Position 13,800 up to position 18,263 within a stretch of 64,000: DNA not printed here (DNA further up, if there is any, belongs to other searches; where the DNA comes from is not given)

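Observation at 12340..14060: Low-GC AbiEi/AbiEii cassette fused abruptly to a 5'-truncated giant surface-protein gene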

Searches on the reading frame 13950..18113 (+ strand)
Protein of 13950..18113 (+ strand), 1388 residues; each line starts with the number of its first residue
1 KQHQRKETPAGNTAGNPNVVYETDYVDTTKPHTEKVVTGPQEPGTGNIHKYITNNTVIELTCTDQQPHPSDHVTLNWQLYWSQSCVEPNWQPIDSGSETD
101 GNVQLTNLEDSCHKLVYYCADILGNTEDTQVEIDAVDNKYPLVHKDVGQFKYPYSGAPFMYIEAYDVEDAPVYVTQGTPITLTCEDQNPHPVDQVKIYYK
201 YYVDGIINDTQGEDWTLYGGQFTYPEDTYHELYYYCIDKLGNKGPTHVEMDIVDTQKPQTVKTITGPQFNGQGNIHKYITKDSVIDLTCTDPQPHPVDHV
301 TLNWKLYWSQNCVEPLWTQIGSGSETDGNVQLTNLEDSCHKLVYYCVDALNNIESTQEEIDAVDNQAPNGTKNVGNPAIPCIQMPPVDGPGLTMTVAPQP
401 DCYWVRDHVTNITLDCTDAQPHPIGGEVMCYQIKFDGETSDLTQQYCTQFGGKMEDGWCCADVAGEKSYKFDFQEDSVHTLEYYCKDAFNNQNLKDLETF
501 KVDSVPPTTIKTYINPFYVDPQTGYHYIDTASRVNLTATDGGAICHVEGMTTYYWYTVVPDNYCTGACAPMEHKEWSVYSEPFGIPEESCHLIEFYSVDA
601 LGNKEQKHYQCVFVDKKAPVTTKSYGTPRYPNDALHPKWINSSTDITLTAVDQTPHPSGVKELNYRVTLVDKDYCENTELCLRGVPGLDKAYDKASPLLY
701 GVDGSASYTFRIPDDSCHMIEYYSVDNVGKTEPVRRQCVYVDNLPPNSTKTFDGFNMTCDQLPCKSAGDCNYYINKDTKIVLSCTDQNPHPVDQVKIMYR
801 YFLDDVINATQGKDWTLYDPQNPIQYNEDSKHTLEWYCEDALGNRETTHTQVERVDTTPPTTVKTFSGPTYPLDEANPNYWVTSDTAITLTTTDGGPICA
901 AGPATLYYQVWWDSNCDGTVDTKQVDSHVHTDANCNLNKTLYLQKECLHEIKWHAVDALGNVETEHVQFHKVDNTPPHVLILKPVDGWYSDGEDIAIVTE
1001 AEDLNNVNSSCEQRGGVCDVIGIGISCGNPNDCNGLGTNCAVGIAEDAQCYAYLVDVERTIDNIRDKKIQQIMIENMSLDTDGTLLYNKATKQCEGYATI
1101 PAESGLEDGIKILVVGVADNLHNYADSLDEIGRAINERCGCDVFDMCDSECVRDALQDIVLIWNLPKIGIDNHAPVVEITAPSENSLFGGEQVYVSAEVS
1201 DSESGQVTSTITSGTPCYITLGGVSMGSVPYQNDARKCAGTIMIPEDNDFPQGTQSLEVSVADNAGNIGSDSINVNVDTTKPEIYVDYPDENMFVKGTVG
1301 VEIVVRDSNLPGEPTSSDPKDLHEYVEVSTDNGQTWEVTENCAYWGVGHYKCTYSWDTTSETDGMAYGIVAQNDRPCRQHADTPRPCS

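Call 6: search_protein_families(library=pfam, proteins=[window:13950-18113:+], max_evalue=0.01)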
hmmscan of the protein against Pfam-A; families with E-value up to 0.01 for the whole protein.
window:13950-18113:+ (1388 aa): 4 families
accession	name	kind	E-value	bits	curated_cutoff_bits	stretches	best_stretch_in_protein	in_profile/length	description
PF19077.6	Big_13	-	7.7e-05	23.6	27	0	1239-1279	61-102/102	Bacterial Ig-like domain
PF17957.7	Big_7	-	0.0017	19.4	24.1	1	1175-1208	1-33/70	Bacterial Ig domain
PF15418.12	DUF4625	-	0.0063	17.2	27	0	1229-1277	84-130/131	Domain of unknown function (DUF4625)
PF20862.2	DUF6843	-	0.0093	16.3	27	0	721-744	60-83/110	Family of unknown function (DUF6843)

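Call 16: find_homologous_proteins(query=window:13986-18113:+)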
Query window:13986-18113:+ (1376 aa): 246 proteins with E <= 0.001 among 2963 candidates; the best 120 are listed.
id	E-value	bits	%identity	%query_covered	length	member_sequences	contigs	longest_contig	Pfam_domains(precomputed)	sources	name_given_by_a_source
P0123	0.0e+0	3198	100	97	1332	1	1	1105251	-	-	-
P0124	0.0e+0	1518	47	98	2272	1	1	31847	PF15418.13,PF17957.8,PF13750.13,PF19077.7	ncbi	ncbi:MAG: Ig-like domain-containing protein [Candidatus Aenigmatarchaeota archaeon]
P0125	0.0e+0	1244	53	82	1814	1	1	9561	PF15418.13,PF17957.8,PF13750.13,PF19077.7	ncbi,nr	ncbi:MAG: Ig-like domain-containing protein [Candidatus Parvarchaeota archaeon]|nr:Ig-like domain-co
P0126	0.0e+0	1194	56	64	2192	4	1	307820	PF17957.8,PF19077.7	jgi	jgi:hypothetical protein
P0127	0.0e+0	1053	50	70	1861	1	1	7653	PF17957.8,PF13750.13,PF19077.7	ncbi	ncbi:MAG: Ig-like domain-containing protein [Candidatus Aenigmatarchaeota archaeon]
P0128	2.9e-269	915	48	70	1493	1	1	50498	PF15418.13,PF17957.8,PF13750.13,PF19077.7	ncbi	ncbi:MAG: Ig-like domain-containing protein, partial [Candidatus Aenigmatarchaeota archaeon]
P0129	4.7e-269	914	46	74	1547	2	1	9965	PF17957.8,PF13750.13,PF12245.15,PF19077.7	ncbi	ncbi:MAG: Ig-like domain-containing protein, partial [Candidatus Anstonellales archaeon]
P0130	1.3e-251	856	33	68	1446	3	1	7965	PF15424.12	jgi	jgi:hypothetical protein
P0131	6.0e-249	848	35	60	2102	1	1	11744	PF20862.3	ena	-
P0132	3.9e-245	835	31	55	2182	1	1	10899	PF20862.3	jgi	-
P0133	1.9e-235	803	32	67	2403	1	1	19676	PF20862.3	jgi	-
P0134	4.3e-231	788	33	94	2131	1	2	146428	-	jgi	jgi:hypothetical protein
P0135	5.5e-220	752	32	69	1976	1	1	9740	-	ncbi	ncbi:MAG: hypothetical protein ACP5E4_01280 [Candidatus Aenigmatarchaeota archaeon]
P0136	1.4e-206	707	33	70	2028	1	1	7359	PF27503.1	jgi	jgi:hypothetical protein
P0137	1.7e-196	674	44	34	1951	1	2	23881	PF13948.12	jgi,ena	-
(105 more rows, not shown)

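Call 24: find_encoding_contigs(protein=P0126, flank=10000, max_places=3)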
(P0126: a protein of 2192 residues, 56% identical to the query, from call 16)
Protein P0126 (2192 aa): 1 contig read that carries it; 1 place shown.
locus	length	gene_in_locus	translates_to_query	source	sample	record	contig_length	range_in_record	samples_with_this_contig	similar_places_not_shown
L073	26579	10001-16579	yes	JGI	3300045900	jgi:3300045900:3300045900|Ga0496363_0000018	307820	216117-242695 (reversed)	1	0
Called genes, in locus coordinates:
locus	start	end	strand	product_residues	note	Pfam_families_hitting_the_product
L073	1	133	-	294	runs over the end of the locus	-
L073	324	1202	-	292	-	PF01047:MarR (weak), PF01978:TrmB, PF12802:MarR_2 (weak), PF24034:DUF7343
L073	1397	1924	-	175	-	PF01092:Ribosomal_S6e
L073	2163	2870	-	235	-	PF01966:HD (weak)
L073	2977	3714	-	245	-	PF09335:VTT_dom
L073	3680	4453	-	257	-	PF13406:SLT_2, PF01464:SLT (weak)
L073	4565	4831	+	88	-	PF03477:ATP-cone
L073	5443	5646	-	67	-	PF03966:Trm112p (weak)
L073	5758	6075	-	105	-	-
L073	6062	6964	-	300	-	PF01040:UbiA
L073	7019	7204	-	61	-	-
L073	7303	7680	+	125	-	-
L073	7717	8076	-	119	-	PF01900:RNase_P_Rpp14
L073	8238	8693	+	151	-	PF01022:HTH_5 (faint)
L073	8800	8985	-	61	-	-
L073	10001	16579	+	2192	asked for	PF19077:Big_13 (faint), PF17957:Big_7 (faint)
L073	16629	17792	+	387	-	PF11617:Cu-binding_MopE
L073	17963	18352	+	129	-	PF09845:OapC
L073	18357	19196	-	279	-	PF00753:Lactamase_B (faint), PF23023:Anti-Pycsar_Apyc1, PF12706:Lactamase_B_2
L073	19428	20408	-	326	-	PF02779:Transket_pyr, PF02780:Transketolase_C, PF22613:Transketolase_C_1 (faint)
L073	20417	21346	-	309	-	PF13292:DXP_synthase_N (faint), PF00456:Transketolase_N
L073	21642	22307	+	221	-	PF00702:Hydrolase, PF12710:HAD (weak), PF13419:HAD_2, PF13242:Hydrolase_like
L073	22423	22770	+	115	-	-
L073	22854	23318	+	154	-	PF00881:Nitroreductase, PF14512:TM1586_NiRdase (weak)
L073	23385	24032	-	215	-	PF01592:NifU_N, PF01883:FeS_assembly_P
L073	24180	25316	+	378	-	PF00266:Aminotran_5, PF01212:Beta_elim_lyase, PF01041:DegT_DnrJ_EryC1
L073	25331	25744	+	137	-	PF00293:NUDIX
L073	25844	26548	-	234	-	PF00413:Peptidase_M10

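Call 25: find_encoding_contigs(protein=P0124, flank=10000, max_places=3)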
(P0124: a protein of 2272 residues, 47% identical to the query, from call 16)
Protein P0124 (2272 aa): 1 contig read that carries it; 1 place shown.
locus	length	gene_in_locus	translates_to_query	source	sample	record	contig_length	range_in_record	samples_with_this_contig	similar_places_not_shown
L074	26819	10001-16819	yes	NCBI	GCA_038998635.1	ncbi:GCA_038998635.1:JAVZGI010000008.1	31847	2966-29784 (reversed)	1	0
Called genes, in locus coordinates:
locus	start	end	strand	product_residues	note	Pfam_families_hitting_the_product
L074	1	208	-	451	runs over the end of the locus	PF01909:NTP_transf_2, PF09249:tRNA_NucTransf2, PF21133:CAA_C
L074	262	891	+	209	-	PF05552:MS_channel_1st_1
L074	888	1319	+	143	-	PF00571:CBS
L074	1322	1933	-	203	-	PF22175:Ogg-HhH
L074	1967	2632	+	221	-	PF02463:SMC_N (faint), PF00005:ABC_tran, PF13304:AAA_21 (faint)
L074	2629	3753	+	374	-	PF07705:CARDB (faint)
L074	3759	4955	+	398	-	PF12704:MacB_PCD, PF02687:FtsX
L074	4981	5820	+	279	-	-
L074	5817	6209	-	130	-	PF21485:IF5A-like_N, PF01287:eIF-5a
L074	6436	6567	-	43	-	PF01402:RHH_1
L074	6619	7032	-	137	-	-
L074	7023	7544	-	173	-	PF12840:HTH_20 (faint), PF13545:HTH_Crp_2 (faint), PF01909:NTP_transf_2, PF18765:Polbeta (weak)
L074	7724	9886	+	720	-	PF00200:Disintegrin (weak), PF11617:Cu-binding_MopE (weak), PF00200:Disintegrin (weak)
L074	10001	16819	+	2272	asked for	PF13750:Big_3_3 (faint), PF17957:Big_7 (faint), PF19077:Big_13 (faint), PF15418:DUF4625 (faint)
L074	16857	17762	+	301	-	-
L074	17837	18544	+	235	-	-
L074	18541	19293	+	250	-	PF08843:AbiEii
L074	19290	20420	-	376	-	PF01926:MMR_HSR1, PF08438:YGR210-like_G4, PF02824:TGS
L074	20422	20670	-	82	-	-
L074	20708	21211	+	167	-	-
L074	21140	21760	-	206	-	PF01569:PAP2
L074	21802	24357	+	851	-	PF01835:MG2 (faint)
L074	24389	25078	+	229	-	-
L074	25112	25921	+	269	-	PF01926:MMR_HSR1, PF02421:FeoB_N, PF02824:TGS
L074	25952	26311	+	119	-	-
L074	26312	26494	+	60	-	-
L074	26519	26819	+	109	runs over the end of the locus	PF14947:HTH_45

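Call 36: search_protein_families(library=pfam, proteins=[L074:7724-9883:+], max_evalue=0.01)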
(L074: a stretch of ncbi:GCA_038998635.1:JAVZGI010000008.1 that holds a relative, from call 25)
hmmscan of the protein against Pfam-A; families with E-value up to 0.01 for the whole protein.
L074:7724-9883:+ (720 aa): 3 families
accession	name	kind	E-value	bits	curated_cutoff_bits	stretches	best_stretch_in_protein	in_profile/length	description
PF00200.28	Disintegrin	-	9.1e-13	49.2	35.1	3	285-363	12-75/75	Disintegrin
PF11617.13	Cu-binding_MopE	-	5.7e-07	30.1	27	1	257-282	1-25/30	Putative metal-binding motif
PF00526.23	Dicty_CTDC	-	0.0024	18.1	27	1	460-483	1-23/24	Dictyostelium (slime mold) repeat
